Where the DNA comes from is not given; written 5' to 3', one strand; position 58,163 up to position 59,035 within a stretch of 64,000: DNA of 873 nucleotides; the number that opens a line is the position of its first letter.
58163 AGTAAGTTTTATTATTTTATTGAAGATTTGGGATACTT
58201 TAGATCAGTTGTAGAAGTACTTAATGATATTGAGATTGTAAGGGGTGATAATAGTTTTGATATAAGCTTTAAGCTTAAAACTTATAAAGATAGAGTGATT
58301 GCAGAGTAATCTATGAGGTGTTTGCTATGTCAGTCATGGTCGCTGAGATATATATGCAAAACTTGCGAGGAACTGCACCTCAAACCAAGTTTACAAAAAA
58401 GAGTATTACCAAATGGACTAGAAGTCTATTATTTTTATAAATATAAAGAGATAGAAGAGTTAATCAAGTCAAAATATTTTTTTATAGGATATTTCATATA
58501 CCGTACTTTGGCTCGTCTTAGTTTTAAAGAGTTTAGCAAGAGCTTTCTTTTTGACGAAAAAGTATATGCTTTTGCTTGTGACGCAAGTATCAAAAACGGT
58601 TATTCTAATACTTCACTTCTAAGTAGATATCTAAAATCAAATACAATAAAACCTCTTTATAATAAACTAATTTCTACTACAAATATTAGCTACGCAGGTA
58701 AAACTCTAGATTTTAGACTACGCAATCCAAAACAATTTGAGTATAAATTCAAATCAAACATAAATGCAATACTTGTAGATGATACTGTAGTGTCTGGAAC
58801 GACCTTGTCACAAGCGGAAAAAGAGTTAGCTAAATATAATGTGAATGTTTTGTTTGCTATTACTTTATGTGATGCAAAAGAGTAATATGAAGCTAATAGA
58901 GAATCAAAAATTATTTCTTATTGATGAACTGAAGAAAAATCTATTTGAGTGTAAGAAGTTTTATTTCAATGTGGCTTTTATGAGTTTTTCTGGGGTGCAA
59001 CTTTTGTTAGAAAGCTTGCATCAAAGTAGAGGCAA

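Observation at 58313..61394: comFC immediately followed by an 835-aa PLD-nuclease / SF2-helicase / DUF3427-type gene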

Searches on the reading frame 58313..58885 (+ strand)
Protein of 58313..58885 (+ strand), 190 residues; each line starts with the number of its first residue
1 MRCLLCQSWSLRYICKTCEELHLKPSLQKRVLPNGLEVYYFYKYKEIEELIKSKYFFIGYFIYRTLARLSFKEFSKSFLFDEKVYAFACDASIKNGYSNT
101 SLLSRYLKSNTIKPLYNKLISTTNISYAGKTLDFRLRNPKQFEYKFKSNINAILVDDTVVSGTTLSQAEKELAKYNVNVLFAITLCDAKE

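Call 3: search_protein_families(library=pfam, proteins=[window:58313-58885:+], max_evalue=0.01)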
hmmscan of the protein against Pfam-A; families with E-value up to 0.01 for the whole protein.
window:58313-58885:+ (190 aa): 2 families
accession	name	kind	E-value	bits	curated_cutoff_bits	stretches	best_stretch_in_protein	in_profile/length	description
PF24390.1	PRTase-CE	-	0.0034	17.8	27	1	36-174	23-130/253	PRTase-CE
PF00156.33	Pribosyltran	-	0.0036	17.1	26.3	1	151-189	89-127/158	Phosphoribosyl transferase domain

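Call 4: search_protein_families(library=padloc, proteins=[window:58313-58885:+], max_evalue=0.01)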
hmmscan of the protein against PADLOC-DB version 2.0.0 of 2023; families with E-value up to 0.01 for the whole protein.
window:58313-58885:+ (190 aa): 1 family
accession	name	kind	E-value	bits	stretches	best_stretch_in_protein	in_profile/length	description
PDLC02935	PRTase_III-A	-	3.1e-05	21.5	1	29-179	43-158/290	-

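Call 5: search_protein_families(library=ncbifam, proteins=[window:58313-58885:+], max_evalue=0.01)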
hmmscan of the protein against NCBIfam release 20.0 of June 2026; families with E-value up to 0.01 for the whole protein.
window:58313-58885:+ (190 aa): 1 family
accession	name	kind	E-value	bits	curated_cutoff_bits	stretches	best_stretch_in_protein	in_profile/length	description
TIGR00201.1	comF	subfamily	1.9e-08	34.5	233.55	1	3-186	1-189/190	ComF family protein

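Call 11: find_homologous_proteins(query=window:58313-58882:+, max_evalue=0.001)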
Query window:58313-58882:+ (190 aa): 8 proteins with E <= 0.001 among 97 candidates.
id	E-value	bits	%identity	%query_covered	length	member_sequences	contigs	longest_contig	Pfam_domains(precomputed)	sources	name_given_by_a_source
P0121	2.9e-119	413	99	100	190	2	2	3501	-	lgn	-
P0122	6.5e-78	278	67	100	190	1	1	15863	-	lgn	-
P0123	5.0e-58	213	52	100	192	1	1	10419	PF00156.34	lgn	-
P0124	2.3e-33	133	42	100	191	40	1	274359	-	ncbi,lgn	ncbi:ComF family protein [Helicobacter pylori]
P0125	1.7e-31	127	41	100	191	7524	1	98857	-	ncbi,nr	ncbi:ComF family protein [Helicobacter pylori]|nr:ComF family protein [Helicobacter pylori]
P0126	2.0e-31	127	47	76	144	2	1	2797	-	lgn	-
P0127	7.7e-29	118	43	86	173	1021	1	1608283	-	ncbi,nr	ncbi:amidophosphoribosyltransferase [Helicobacter pylori]|nr:amidophosphoribosyltransferase [Helicob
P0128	1.4e-25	108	40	81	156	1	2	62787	-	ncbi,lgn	-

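Call 13: find_encoding_contigs(protein=P0121, flank=10000, max_places=3)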
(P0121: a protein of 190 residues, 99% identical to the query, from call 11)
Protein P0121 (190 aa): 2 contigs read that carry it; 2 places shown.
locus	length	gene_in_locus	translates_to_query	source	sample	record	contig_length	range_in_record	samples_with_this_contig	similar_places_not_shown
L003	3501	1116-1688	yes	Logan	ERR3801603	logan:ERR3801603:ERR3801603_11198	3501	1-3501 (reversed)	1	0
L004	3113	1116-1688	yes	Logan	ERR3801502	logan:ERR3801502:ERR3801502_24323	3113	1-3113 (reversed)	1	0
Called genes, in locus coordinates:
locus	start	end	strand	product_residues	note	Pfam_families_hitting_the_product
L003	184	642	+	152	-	-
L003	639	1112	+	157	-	-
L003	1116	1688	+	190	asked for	-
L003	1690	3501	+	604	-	?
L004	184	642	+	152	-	-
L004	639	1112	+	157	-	-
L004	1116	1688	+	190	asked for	-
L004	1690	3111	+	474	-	?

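Call 14: find_encoding_contigs(protein=P0122, flank=10000, max_places=3)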
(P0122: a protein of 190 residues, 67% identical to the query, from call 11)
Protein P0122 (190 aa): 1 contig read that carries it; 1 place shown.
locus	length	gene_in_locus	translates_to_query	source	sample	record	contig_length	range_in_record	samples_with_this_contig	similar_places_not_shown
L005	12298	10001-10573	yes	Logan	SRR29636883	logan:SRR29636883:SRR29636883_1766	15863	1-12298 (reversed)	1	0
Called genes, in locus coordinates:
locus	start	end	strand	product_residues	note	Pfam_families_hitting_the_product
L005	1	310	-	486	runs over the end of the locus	PF02789:Peptidase_M17_N (weak), PF00883:Peptidase_M17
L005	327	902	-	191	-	PF09335:VTT_dom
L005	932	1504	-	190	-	PF07437:YfaZ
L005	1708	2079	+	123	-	-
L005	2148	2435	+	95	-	PF02325:CCB3_YggT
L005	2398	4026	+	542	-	PF01464:SLT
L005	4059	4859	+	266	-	PF06325:PrmA, PF05175:MTS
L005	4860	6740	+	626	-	PF06480:FtsH_ext, PF06068:TIP49 (faint), PF00004:AAA, PF07728:AAA_5 (weak), PF17862:AAA_lid_3, PF01434:Peptidase_M41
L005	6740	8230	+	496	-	PF00587:tRNA-synt_2b, PF03129:HGTP_anticodon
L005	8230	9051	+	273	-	PF27038:DUF8569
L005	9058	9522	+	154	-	-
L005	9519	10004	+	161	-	-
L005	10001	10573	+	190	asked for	-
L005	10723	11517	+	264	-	PF00892:EamA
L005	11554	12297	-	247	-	?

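Call 15: find_encoding_contigs(protein=P0123, flank=10000, max_places=3)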
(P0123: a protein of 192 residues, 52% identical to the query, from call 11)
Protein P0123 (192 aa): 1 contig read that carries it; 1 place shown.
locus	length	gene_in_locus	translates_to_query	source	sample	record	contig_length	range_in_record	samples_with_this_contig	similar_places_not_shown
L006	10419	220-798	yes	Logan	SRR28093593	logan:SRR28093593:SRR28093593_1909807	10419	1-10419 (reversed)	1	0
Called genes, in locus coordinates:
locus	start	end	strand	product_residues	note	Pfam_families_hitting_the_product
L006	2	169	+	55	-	?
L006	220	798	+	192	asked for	PF00156:Pribosyltran (weak)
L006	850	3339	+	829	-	PF00521:DNA_topoisoIV, PF03989:DNA_gyraseA_C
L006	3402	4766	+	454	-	PF00072:Response_reg, PF00158:Sigma54_activat, PF14532:Sigma54_activ_2, PF07728:AAA_5 (weak), PF25601:AAA_lid_14, PF02954:HTH_8 (weak)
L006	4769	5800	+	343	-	PF01118:Semialdhyde_dh, PF02774:Semialdhyde_dhC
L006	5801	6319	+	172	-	PF03350:UPF0114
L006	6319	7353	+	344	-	PF01208:URO-D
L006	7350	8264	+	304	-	PF04055:Radical_SAM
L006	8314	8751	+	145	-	PF03653:UPF0093, PF05425:CopD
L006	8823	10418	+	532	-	?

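Call 23: find_related_loci(query=A2, collection=genome_contigs, flank=8000)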
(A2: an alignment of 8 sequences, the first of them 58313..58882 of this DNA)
Query A2 (190 aa) in genome_contigs; peptide patterns used: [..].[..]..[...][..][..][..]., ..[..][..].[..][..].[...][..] (x = any residue, [..] = any of these).
600 stretches matched a pattern (row limit reached: there are more); 147 encode a relative of the query (tblastn E <= 1e-3); the best 80 are kept; 80 distinct loci.
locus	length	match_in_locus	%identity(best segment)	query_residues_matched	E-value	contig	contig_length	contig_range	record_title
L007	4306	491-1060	52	1-190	6e-64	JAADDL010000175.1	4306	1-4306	MAG: Campylobacterota bacterium isolate L_MaxBin.132 contig-127_28397, whole genome shotgun sequence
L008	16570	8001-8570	48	1-190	9e-63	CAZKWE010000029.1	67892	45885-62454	MAG TPA_asm: uncultured Campylobacteraceae bacterium isolate binchicken_co219_151 genome assembly, contig: k141_107414,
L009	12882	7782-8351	48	1-190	4e-61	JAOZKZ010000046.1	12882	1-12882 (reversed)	MAG: Campylobacterales bacterium isolate GMC10.concoct.254_sub NODE_3632_length_12882_cov_14.959071, whole genome shotgu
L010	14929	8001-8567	48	2-190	4e-60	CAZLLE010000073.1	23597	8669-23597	MAG TPA_asm: uncultured Campylobacterales bacterium isolate binchicken_co219_67 genome assembly, contig: k141_371356, wh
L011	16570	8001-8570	52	1-190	7e-58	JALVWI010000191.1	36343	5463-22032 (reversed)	MAG: Campylobacterales bacterium isolate M10_metabat2_scaf2bin.003 M10_NODE_381_length_36343_cov_87.247763, whole genome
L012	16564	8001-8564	50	1-188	5e-58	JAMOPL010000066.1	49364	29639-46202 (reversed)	MAG: Sulfurimonas sp. isolate 4559-240_metabat1_scaf2bin.034 4559-240_scaffold_251_c1, whole genome shotgun sequence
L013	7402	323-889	48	1-189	9e-58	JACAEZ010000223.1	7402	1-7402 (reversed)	MAG: Campylobacterales bacterium isolate L.E.EP.2 k119_2837326, whole genome shotgun sequence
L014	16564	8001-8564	49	2-189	7e-57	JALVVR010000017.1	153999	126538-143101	MAG: Campylobacterales bacterium isolate M10_metabat1_scaf2bin.039 M10_NODE_18_length_153999_cov_34.843630, whole genome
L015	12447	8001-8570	48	1-190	2e-56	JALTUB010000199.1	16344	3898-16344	MAG: Sulfurimonas sp. isolate S147_maxbin2_scaf2bin.035 S147_NODE_349_length_16344_cov_31.673306, whole genome shotgun s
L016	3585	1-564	49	1-188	3e-55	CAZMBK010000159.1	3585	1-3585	MAG TPA_asm: uncultured Sulfurimonas sp. isolate binchicken_co36_71 genome assembly, contig: NODE_20705_length_3585_cov_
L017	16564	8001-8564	47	1-188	5e-54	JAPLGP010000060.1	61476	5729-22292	MAG: Campylobacterales bacterium isolate LacPavin_0818_WC45_MAG_34_15 LacPavin_0818_WC45_scaffold_305851, whole genome s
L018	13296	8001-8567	44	1-189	1e-53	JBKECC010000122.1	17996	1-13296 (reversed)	MAG: Campylobacteraceae bacterium isolate VLC_056 k121_14990640, whole genome shotgun sequence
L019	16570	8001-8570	45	1-190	7e-54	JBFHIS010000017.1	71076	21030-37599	MAG: Sulfurimonadaceae bacterium isolate Mix_sand07.2021.05.G.45 k141_15499_length_71076_cov_28.7574, whole genome shotg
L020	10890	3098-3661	47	1-188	3e-53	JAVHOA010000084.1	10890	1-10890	MAG: Sulfurimonadaceae bacterium isolate WB02no11_38_305 NODE_4744_length_10890_cov_190.367882, whole genome shotgun seq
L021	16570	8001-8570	44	1-190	5e-53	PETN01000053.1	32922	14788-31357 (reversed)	MAG: Sulfurimonas sp. CG01_land_8_20_14_3_00_36_23 CG01_land_8_20_14_3.00_scaffold_79_c, whole genome shotgun sequence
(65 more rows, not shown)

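Call 35: find_encoding_contigs(protein=P0124, flank=7000, max_places=3)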
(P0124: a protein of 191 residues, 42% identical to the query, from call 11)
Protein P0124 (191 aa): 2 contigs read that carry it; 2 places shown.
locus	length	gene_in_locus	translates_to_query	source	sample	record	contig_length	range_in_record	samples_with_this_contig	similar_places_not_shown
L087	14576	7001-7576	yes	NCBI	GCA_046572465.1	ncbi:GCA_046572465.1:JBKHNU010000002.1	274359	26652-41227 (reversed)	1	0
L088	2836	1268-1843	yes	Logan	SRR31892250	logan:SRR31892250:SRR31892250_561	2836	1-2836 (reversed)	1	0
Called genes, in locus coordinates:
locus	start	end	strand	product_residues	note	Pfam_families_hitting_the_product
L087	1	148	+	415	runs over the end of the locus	PF02403:Seryl_tRNA_N, PF00587:tRNA-synt_2b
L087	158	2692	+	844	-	PF13181:TPR_8 (faint), PF25064:ARM_TT21_5th (faint), PF12895:ANAPC3 (faint), PF00515:TPR_1 (faint), PF07719:TPR_2 (faint), PF13176:TPR_7 (faint), PF13371:TPR_9 (faint), PF13414:TPR_11 (faint), +4 more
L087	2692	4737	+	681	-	PF00580:UvrD-helicase, PF13245:AAA_19, PF01443:Viral_helicase1 (faint), PF13361:UvrD_C, PF13538:UvrD_C_2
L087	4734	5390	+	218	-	PF17656:ChapFlgA_N (faint), PF13144:ChapFlgA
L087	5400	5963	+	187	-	PF02441:Flavoprotein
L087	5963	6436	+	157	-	PF01467:CTP_transf_like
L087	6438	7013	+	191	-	PF02223:Thymidylate_kin, PF13521:AAA_28 (weak)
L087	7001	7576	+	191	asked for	-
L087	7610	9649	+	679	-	PF02384:N6_Mtase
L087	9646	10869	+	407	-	PF01420:Methylase_S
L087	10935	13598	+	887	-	-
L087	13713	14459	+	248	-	PF01856:HP_OMP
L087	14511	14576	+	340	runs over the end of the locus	PF01063:Aminotran_4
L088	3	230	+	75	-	?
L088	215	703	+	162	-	PF01467:CTP_transf_like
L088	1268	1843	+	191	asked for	-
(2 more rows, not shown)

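Call 48: search_protein_families(library=padloc, alignment_id=A4, max_evalue=0.00001)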
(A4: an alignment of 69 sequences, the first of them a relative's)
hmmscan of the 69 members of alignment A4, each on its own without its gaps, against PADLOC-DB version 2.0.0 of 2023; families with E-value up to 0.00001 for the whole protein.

A. member 1, L005:10723-11514:+ (264 aa): 0 families

B. families by the number of members that match (of 69 scanned): 19 families
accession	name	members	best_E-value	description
PDLC03616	REase_MTase_IIG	1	0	Type IIG restriction enzyme-methyltransferase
PDLC03602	REase_MTase_IIG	1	5.2e-64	Type IIG restriction enzyme-methyltransferase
PDLC03816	RTasPolA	1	9e-40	DRT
PDLC03608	REase_MTase_IIG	1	2.2e-36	Type IIG restriction enzyme-methyltransferase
PDLC03021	MTase_I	1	1.2e-32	Type I methyltransferase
PDLC04134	mad2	1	6.9e-22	mads_2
PDLC03026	MTase_I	1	4.1e-18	Type I methyltransferase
PDLC03025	MTase_I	1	3.7e-15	Type I methyltransferase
PDLC03619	REase_MTase_IIG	1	3.4e-14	Type IIG restriction enzyme-methyltransferase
PDLC03029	MTase_I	1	2.1e-12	Type I methyltransferase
PDLC03030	MTase_I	1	6.1e-09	Type I methyltransferase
PDLC03318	MTase_II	1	6.3e-09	Type II methyltransferase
PDLC03218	MTase_II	1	1.1e-08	Type II methyltransferase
PDLC03031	MTase_I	1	2.2e-08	Type I methyltransferase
PDLC03018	MTase_I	1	2.4e-07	Type I methyltransferase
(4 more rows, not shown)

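Call 49: search_protein_families(library=pfam, alignment_id=A4, max_evalue=0.00001)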
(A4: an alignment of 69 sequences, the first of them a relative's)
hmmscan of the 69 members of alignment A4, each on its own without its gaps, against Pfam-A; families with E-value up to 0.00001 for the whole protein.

A. member 1, L005:10723-11514:+ (264 aa): 1 family
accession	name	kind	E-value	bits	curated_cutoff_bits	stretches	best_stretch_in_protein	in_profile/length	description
PF00892.27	EamA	-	1.1e-11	45.6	28.2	1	2-107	35-134/135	EamA-like transporter family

B. families by the number of members that match (of 69 scanned): 43 families (the first 25 are shown)
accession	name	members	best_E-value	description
PF00521.26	DNA_topoisoIV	10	7.5e-173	DNA gyrase/topoisomerase IV, subunit A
PF03989.18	DNA_gyraseA_C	10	1.1e-78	DNA gyrase C-terminal domain, beta-propeller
PF01025.24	GrpE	3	1.1e-48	GrpE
PF02518.31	HATPase_c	3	2.3e-29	Histidine kinase-, DNA gyrase B-, and HSP90-like ATPase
PF00512.31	HisKA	3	8.1e-20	His Kinase A (phospho-acceptor) domain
PF01168.26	Ala_racemase_N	3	4.3e-19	Alanine racemase, N-terminal domain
PF01871.22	AMMECR1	2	7.4e-47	AMMECR1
PF00015.26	MCPsignal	2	1.7e-34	Methyl-accepting chemotaxis protein (MCP) signalling domain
PF20578.4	aBig_2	2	2.1e-26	Atrophied bacterial Ig domain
PF00881.29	Nitroreductase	2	3e-18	Nitroreductase family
PF02743.24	dCache_1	2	1.6e-13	Cache domain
PF22673.2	MCP-like_PDC_1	2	2.2e-10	Methyl-accepting chemotaxis protein-like, first PDC sensor domain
PF00593.30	TonB_dep_Rec_b-barrel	2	5.3e-07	TonB dependent receptor-like, beta-barrel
PF00476.26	DNA_pol_A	1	5.3e-125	DNA polymerase family A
PF00118.29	Cpn60_TCP1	1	1.1e-80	TCP-1/cpn60 chaperonin family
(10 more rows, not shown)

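Call 51: search_solved_structures(query=window:58313-58882:+, max_evalue=0.01, show_alignments=1)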
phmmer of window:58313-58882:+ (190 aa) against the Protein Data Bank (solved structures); distinct sequences matched with E-value up to 0.01: 4.
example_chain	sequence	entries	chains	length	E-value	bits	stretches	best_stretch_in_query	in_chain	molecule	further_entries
7p0h_A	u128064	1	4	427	4.8e-36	127.1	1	1-190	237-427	Helicobacter pylori ComF fused to an artificial alphaREP crystallization helper (named B2)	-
2pd3_A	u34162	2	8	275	0.0051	19.5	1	21-132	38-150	Enoyl-[acyl-carrier-protein] reductase [NADH]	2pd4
8jfm_A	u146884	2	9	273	0.0074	19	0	21-132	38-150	Enoyl-[acyl-carrier-protein] reductase [NADH]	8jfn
8jfj_A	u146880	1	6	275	0.0075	19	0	21-132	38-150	Enoyl-[acyl-carrier-protein] reductase [NADH]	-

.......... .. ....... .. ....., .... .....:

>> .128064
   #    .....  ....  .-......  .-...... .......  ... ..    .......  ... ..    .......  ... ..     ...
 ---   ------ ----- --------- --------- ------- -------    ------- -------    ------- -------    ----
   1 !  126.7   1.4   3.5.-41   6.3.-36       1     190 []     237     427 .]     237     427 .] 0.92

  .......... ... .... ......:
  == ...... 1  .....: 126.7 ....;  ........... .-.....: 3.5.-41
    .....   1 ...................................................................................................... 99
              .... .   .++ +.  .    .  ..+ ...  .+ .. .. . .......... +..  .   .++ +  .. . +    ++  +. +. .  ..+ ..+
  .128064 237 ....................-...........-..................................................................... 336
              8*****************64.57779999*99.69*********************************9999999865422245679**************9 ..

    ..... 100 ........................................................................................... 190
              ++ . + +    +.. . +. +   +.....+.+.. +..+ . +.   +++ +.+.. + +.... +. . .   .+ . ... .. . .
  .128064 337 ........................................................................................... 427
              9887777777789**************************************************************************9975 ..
